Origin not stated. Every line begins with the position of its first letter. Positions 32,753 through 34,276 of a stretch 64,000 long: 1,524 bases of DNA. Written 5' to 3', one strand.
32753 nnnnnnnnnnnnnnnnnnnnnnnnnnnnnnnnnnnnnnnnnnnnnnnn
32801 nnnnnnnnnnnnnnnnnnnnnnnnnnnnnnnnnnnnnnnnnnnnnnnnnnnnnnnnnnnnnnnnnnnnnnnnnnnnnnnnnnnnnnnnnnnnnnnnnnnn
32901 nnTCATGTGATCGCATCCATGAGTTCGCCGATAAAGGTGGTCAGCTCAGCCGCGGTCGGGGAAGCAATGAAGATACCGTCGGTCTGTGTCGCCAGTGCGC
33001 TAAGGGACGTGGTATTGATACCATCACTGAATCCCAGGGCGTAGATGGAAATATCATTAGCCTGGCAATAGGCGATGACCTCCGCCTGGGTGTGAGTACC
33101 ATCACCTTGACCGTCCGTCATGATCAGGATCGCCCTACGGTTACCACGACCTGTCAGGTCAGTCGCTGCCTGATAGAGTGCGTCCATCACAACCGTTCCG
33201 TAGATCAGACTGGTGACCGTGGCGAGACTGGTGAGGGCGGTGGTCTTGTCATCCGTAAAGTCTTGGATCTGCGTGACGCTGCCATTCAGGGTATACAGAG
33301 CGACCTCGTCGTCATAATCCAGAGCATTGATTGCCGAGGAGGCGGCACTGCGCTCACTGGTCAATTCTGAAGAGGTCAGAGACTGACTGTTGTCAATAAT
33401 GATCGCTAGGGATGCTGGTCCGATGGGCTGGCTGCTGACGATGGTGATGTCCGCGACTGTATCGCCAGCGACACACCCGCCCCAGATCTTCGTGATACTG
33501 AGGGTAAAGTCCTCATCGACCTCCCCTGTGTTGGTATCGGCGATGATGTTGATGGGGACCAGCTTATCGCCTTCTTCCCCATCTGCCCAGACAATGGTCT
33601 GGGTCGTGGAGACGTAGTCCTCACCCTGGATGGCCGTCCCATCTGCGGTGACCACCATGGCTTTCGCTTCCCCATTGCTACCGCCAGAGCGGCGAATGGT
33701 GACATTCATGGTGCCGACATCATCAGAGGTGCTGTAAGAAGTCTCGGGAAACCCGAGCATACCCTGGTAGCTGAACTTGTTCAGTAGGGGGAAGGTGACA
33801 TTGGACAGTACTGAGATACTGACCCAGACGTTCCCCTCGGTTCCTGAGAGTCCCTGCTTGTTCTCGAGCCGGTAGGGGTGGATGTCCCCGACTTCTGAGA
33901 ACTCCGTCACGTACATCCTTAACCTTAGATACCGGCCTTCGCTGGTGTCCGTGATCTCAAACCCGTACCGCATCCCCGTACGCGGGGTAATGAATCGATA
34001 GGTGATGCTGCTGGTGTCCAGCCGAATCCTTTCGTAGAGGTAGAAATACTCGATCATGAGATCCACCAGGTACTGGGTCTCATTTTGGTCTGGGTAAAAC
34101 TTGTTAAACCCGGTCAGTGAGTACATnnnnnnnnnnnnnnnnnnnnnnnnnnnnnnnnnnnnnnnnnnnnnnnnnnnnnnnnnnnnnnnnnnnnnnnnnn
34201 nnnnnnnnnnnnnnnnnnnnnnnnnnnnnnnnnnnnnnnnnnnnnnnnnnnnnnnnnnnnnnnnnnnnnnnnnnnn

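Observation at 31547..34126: vWA(MIDAS)+Calx-beta protein, putative Cys/His peptidase and SPFH/band-7 protein in one co-oriented, coupled block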

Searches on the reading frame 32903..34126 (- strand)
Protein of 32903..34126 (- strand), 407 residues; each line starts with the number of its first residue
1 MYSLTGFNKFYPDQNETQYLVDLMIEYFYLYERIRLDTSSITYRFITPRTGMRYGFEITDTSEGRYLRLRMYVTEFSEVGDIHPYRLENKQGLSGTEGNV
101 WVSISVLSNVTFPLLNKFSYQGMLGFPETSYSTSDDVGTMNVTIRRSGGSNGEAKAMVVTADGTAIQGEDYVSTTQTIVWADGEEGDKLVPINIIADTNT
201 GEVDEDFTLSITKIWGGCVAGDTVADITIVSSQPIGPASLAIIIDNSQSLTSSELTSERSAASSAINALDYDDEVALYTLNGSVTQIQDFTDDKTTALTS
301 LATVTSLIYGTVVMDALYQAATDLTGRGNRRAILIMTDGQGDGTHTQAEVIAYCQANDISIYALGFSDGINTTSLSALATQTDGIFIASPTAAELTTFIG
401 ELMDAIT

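Call 3: search_protein_families(library=pfam, proteins=[window:32903-34126:-], max_evalue=0.1)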
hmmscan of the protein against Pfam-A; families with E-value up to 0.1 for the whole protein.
window:32903-34126:- (407 aa): 4 families
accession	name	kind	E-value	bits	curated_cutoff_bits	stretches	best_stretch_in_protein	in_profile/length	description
PF00092.34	VWA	-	5e-14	53.3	23.8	1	240-398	2-171/174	von Willebrand factor type A domain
PF03160.20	Calx-beta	-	6.6e-13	49.2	27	1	121-213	5-96/119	Calx-beta domain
PF13519.12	VWA_2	-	5.5e-09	37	27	1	241-340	2-107/107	von Willebrand factor type A domain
PF13768.12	VWA_3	-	1.3e-05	25.8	27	1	240-385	3-152/155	von Willebrand factor type A domain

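Call 4: search_protein_families(library=phrogs, proteins=[window:32903-34126:-], max_evalue=0.01)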
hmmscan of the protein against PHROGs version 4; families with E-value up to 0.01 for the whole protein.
window:32903-34126:- (407 aa): 0 families

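Call 9: search_dna_similar(query=window:32903-34126:-, collection=phages, mode=protein, max_rows=30)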
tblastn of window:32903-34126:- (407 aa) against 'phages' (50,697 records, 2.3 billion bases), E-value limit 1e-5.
No match.

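Call 12: find_related_loci(query=window:32903-34126:-, collection=viral_contigs, flank=8000)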
Query window:32903-34126:- (407 aa) in viral_contigs; peptide patterns used: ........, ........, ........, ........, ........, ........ (x = any residue, [..] = any of these).
1 stretches matched a pattern, but none encodes a relative of the query by tblastn (E <= 1e-3).

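Call 18: find_homologous_proteins(query=window:32903-34126:-)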
Query window:32903-34126:- (407 aa): 20 proteins with E <= 0.001 among 8000 candidates.
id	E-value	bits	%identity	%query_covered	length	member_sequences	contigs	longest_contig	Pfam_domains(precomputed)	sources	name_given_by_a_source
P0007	1.6e-260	882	100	100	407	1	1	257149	PF13768.13,PF03160.21,PF00092.35,PF13519.13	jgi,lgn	-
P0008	4.1e-75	272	48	71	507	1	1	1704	PF03160.21,PF00092.35,PF13519.13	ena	-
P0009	1.9e-67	246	48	67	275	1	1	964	PF03160.21,PF00092.35,PF13519.13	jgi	jgi:hypothetical protein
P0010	4.8e-21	94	42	23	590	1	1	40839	PF26766.1,PF03160.21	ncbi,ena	-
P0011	4.5e-18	84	29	40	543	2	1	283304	PF03160.21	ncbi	ncbi:MAG: Calx-beta domain-containing protein [Pseudomonadota bacterium]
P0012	6.8e-17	80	33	24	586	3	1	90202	PF03160.21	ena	-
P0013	8.7e-17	80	33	26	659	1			PF03160.21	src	-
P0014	6.5e-15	73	37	25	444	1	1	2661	PF03160.21,PF12245.15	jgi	jgi:hypothetical protein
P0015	9.6e-14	70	31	26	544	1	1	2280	PF03160.21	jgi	jgi:hypothetical protein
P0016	1.9e-13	69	33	23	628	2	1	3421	PF00150.25,PF03160.21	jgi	jgi:hypothetical protein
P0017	3.0e-13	68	28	41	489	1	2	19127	PF03160.21,PF00395.26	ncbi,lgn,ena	-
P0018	3.8e-13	68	31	37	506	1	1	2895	PF03160.21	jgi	jgi:hypothetical protein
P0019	1.6e-12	66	32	32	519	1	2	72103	PF03160.21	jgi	jgi:hypothetical protein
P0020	5.2e-11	61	28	37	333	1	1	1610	PF03160.21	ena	-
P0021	6.0e-10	57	37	25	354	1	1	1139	PF17963.8,PF17892.8,PF03160.21,PF17803.8,PF16184.12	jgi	-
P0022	5.1e-9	54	36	18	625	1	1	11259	PF03160.21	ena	-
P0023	2.7e-7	48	28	42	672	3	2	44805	PF13768.13,PF00498.32,PF17957.8,PF00092.35,PF13519.13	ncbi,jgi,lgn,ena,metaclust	metaclust:\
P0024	6.4e-5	41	25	22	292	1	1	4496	PF03160.21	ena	-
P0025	1.3e-4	40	40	20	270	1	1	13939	PF03160.21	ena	-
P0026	3.9e-4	38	33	25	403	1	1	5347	PF03160.21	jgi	jgi:hypothetical protein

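Call 33: search_protein_families(library=padloc, proteins=[window:32903-34126:-], max_evalue=0.01)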
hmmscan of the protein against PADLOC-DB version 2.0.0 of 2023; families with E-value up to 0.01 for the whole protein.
window:32903-34126:- (407 aa): 0 families

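Call 34: search_protein_families(library=ncbifam, proteins=[window:32903-34126:-], max_evalue=0.01)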
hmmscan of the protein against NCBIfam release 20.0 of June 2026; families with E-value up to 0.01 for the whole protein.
window:32903-34126:- (407 aa): 2 families
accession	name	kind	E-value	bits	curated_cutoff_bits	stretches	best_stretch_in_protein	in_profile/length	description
TIGR03436.1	acidobact_VWFA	subfamily_domain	5.1e-13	49.2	81.25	1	233-380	62-233/324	VWA domain-containing protein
TIGR00845.1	caca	equivalog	1.4e-08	33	679.85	1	126-214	399-486/921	sodium/calcium exchanger 1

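Call 57: find_related_loci(query=window:32903-34126:-, collection=metagenome_contigs, flank=8000)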
Query window:32903-34126:- (407 aa) in metagenome_contigs; peptide patterns used: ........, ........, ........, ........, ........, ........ (x = any residue, [..] = any of these).
58 stretches matched a pattern, but none encodes a relative of the query by tblastn (E <= 1e-3).

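Call 59: find_encoding_contigs(protein=P0008, flank=3000, max_places=4)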
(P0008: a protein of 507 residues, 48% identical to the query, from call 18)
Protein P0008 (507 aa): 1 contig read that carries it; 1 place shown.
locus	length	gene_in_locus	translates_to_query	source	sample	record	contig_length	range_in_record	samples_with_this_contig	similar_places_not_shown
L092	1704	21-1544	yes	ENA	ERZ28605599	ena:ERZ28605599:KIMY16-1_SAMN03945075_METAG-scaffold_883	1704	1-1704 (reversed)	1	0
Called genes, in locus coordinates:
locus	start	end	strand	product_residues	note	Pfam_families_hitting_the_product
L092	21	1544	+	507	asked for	PF03160:Calx-beta, PF00092:VWA, PF13519:VWA_2 (weak)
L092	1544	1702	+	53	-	?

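Call 60: find_encoding_contigs(protein=P0009, flank=3000, max_places=4)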
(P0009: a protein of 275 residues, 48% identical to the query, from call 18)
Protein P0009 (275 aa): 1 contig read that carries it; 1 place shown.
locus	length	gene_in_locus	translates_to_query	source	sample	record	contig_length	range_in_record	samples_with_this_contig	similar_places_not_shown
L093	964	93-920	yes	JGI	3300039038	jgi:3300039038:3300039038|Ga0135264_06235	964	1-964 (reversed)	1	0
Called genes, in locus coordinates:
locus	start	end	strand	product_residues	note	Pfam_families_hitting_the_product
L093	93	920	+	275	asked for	PF03160:Calx-beta, PF00092:VWA, PF13519:VWA_2 (weak)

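Call 61: find_related_loci(query=A6, collection=metagenome_contigs, flank=8000)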
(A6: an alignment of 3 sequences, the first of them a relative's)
Query A6 (407 aa) in metagenome_contigs; peptide patterns used: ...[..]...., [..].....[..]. (x = any residue, [..] = any of these).
418 stretches matched a pattern; 54 encode a relative of the query (tblastn E <= 1e-3); 53 distinct loci.
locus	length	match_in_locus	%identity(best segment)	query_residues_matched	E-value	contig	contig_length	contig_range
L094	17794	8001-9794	39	122-263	2e-15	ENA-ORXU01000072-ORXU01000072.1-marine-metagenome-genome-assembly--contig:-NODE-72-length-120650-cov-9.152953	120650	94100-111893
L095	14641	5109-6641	41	124-252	6e-14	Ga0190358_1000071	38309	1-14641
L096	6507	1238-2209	38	111-241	4e-11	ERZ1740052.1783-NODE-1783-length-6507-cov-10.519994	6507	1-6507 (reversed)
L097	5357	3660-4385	29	93-292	6e-11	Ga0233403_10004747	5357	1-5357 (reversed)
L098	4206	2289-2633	34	114-230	9e-11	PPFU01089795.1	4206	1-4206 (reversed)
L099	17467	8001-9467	37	121-221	2e-10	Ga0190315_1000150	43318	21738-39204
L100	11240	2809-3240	32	77-221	6e-10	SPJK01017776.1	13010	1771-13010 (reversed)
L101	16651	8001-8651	38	121-229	1e-9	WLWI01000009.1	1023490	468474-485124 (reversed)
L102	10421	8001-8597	38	122-197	1e-9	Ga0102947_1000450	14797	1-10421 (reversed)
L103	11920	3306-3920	38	97-211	1e-9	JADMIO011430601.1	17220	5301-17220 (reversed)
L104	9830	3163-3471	34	122-223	5e-9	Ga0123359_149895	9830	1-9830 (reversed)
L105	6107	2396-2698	35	128-230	6e-9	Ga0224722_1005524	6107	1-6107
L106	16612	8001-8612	39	122-222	3e-8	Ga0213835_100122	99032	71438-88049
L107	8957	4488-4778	32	119-209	9e-8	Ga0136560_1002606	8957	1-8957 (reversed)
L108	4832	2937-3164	33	122-197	9e-8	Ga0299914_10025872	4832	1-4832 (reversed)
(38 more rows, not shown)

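Call 66: search_solved_structures(query=window:32903-34126:-, max_evalue=0.01)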
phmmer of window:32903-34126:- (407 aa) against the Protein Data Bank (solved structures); distinct sequences matched with E-value up to 0.01: 10.
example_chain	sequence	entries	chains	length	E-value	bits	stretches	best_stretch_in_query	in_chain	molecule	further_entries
3us9_A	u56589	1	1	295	1.8e-09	40.7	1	124-220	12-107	Sodium/calcium exchanger 1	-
8jp0_A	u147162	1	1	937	4.5e-08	36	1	125-219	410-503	Sodium/calcium exchanger 1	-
8sgi_A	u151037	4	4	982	9.9e-08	34.9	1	125-220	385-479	Sodium/calcium exchanger 1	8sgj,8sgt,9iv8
2fws_A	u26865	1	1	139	4.7e-06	29.4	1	126-232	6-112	Sodium/calcium exchanger 1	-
2dpk_A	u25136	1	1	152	5.4e-06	29.2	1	125-232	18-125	Sodium/calcium exchanger 1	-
3rb5_A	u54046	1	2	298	1.6e-05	27.7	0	114-210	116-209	Na/Ca exchange protein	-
3gin_A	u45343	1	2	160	1.9e-05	27.4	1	125-231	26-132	Sodium/calcium exchanger 1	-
3rb7_A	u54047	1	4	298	2.1e-05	27.2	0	114-209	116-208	Na/Ca exchange protein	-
4cn8_A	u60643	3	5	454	0.0002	24.1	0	329-404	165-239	PROXIMAL THREAD MATRIX PROTEIN 1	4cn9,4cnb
9no5_A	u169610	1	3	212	0.0044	19.6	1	257-398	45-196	Putative secreted protein, hemolysin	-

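Call 78: predict_structure(alignment_id=A3)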
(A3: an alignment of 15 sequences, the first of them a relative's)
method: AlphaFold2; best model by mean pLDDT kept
length: 407 residues; sequences in the alignment: 15
mean_pLDDT: 50.1   pTM: 0.34
mean pLDDT of the five models: 50.1, 48.8, 47.6, 45.5, 44.2
residues with pLDDT >= 90: 0; 70-90: 74; 50-70: 111; < 50: 222
segments of 3 or more residues with pLDDT < 50: 1-119, 222-239, 245-248, 280-287, 307-312, 328-350, 353-389, 402-407
pLDDT, mean of each block of 10 residues (from residue 1): 25 29 26 30 31 37 36 31 27 29 33 39 64 69 73 77 82 86 78 74 75 74 34 37 50 66 65 58 45 66 56 54 53 46 45 46 40 34 39 55 43
secondary structure, 60 per line:
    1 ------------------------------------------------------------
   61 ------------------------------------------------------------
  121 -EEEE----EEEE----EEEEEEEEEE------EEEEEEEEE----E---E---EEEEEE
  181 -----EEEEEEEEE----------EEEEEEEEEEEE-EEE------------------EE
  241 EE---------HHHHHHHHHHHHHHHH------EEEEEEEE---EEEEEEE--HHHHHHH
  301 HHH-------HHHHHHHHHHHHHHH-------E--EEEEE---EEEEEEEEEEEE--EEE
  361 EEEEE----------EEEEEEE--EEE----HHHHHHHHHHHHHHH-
elements in order: E122-125 E130-133 E138-147 E154-162 E175-180 E186-194 E205-216 E218-220 E239-242 H252-267 E274-281 E285-291 H294-303 H311-325 E336-340 E344-355 E358-365 E376-382 E385-387 H392-406
